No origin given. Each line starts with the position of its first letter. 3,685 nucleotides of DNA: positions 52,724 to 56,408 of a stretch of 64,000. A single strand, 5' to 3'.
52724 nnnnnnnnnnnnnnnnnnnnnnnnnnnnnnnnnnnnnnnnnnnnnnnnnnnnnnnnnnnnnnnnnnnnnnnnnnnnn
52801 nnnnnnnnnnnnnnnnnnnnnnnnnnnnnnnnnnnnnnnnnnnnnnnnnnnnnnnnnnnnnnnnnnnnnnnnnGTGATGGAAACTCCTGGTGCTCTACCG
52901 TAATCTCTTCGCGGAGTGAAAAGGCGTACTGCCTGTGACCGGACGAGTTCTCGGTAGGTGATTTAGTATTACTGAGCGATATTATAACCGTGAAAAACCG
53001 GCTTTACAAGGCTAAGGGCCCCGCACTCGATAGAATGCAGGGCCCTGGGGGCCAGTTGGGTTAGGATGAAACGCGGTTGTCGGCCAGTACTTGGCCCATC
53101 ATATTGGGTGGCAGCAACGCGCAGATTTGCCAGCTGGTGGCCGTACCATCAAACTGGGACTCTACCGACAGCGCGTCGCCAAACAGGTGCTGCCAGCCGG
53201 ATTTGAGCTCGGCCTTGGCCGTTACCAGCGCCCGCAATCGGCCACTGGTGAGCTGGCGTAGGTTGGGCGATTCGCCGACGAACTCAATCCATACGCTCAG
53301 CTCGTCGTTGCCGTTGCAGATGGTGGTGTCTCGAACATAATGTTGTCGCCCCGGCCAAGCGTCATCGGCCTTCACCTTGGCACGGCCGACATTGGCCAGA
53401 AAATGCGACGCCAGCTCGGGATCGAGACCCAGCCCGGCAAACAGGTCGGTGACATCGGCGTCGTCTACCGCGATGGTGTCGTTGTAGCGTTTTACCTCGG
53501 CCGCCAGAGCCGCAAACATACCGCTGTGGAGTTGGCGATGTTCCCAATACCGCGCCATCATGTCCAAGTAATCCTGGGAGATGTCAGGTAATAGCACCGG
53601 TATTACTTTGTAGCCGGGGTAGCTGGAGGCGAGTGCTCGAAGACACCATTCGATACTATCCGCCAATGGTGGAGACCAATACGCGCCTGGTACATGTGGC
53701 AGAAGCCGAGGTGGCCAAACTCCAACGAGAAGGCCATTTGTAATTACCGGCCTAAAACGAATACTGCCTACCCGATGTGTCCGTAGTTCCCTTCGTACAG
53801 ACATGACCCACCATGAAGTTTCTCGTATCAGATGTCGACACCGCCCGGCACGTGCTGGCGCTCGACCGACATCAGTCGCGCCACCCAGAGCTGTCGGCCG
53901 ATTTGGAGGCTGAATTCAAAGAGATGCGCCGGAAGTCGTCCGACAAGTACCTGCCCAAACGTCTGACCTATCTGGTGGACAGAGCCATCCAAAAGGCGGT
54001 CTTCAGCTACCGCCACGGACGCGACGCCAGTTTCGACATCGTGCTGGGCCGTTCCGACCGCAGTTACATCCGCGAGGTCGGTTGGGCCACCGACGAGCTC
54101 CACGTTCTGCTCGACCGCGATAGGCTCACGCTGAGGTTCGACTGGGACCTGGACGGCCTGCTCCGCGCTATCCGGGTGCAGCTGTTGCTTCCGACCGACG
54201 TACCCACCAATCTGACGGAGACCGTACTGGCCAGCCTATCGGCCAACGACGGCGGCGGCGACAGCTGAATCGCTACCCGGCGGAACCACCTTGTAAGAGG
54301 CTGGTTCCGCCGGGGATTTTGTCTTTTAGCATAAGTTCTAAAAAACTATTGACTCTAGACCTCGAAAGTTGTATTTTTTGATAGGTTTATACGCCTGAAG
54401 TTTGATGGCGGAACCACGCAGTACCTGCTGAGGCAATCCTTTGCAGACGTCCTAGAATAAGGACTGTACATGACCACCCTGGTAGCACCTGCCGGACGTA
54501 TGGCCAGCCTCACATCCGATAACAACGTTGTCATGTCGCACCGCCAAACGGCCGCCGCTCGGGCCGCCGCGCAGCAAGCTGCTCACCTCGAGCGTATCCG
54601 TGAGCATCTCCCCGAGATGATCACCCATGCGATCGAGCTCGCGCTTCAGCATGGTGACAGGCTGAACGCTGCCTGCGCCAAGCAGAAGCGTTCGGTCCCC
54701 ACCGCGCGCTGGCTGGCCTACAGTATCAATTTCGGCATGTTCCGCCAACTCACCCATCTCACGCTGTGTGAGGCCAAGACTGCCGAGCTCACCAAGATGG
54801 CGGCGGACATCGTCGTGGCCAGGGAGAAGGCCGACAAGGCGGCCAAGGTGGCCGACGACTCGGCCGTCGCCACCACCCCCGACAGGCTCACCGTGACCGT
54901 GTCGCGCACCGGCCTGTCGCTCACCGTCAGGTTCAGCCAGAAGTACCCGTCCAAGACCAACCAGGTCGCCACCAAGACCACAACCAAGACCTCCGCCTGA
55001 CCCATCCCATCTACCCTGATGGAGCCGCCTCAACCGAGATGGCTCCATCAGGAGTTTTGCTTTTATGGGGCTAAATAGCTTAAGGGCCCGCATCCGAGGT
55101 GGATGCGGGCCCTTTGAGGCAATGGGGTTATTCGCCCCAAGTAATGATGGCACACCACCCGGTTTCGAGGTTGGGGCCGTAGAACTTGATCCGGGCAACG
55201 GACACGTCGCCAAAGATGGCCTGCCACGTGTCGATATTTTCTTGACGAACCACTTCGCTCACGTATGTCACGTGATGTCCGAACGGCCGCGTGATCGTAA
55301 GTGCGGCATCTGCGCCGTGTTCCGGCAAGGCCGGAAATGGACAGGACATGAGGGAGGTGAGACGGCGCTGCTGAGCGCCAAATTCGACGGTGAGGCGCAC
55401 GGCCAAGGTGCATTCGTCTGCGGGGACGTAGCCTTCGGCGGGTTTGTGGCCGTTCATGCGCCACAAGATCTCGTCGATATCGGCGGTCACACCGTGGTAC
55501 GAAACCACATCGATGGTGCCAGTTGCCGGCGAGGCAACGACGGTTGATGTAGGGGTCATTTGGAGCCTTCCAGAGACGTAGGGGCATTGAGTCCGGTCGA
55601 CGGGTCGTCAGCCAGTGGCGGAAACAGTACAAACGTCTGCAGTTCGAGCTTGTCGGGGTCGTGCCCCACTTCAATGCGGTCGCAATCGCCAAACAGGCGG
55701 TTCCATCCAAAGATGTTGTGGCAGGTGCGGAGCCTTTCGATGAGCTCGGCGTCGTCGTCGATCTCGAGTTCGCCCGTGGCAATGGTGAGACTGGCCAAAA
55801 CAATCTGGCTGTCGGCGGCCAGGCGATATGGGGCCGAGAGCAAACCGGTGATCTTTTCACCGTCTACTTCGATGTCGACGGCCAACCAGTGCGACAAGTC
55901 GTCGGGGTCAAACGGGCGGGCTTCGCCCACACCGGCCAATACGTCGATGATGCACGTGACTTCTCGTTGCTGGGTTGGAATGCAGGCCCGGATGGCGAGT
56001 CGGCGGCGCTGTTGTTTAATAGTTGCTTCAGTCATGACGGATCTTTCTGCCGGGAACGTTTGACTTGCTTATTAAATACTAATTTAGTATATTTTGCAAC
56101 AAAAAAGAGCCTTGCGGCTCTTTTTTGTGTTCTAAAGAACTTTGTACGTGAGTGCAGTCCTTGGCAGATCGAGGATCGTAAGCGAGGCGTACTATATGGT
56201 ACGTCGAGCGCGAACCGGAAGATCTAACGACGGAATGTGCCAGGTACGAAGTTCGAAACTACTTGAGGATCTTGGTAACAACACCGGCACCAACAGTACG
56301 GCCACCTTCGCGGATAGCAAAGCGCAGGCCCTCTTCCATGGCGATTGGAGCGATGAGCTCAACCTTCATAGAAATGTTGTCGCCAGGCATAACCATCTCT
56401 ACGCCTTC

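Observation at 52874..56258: Five uncharacterised high-GC genes inserted exactly between tuf and rpsJ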

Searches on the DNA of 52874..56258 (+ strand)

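Call 34: search_dna_similar(query=window:52874-56258:+, collection=plasmids, mode=distant, max_rows=10)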
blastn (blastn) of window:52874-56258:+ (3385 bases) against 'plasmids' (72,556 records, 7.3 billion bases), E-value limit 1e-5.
No match.

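Call 35: search_dna_similar(query=window:52874-56258:+, collection=phages, mode=distant, max_rows=10)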
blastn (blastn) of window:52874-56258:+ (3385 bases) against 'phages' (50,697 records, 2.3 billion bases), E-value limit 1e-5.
No match.

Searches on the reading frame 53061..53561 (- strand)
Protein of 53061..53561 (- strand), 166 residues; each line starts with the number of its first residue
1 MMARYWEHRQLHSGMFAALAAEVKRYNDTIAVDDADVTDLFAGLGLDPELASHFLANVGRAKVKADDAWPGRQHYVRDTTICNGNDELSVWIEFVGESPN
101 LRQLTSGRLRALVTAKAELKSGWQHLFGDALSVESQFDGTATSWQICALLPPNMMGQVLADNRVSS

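Call 92: search_dna_similar(query=window:53061-53561:-, collection=plasmids, mode=protein, max_evalue=0.05, max_rows=8)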
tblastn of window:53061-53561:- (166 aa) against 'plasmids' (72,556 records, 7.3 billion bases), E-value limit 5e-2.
No match.

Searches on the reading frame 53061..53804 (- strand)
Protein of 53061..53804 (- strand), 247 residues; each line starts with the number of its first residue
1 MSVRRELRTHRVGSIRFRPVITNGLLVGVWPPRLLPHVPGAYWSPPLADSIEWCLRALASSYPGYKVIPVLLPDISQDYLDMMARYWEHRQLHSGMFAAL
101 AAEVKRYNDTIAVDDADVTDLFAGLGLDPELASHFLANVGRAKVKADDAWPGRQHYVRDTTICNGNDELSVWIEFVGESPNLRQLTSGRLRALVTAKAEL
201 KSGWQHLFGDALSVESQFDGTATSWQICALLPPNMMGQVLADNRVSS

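Call 6: search_protein_families(library=pfam, proteins=[window:53061-53804:-], max_evalue=1)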
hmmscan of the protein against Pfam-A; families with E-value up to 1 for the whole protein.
window:53061-53804:- (247 aa): 0 families

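Call 7: search_protein_families(library=padloc, proteins=[window:53061-53804:-], max_evalue=1)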
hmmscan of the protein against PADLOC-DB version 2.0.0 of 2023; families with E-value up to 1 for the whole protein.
window:53061-53804:- (247 aa): 0 families

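Call 11: find_encoding_contigs(protein=window:53061-53804:-, flank=10000, max_places=6)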
Protein window:53061-53804:- (247 aa): no gene with exactly this product is on record in the collection.

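Call 26: search_protein_families(library=phrogs, proteins=[window:53061-53804:-], max_evalue=1)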
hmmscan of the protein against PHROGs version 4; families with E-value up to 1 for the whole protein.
window:53061-53804:- (247 aa): 0 families

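Call 27: search_protein_families(library=ncbifam, proteins=[window:53061-53804:-], max_evalue=1)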
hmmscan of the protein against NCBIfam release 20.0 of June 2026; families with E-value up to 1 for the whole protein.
window:53061-53804:- (247 aa): 0 families
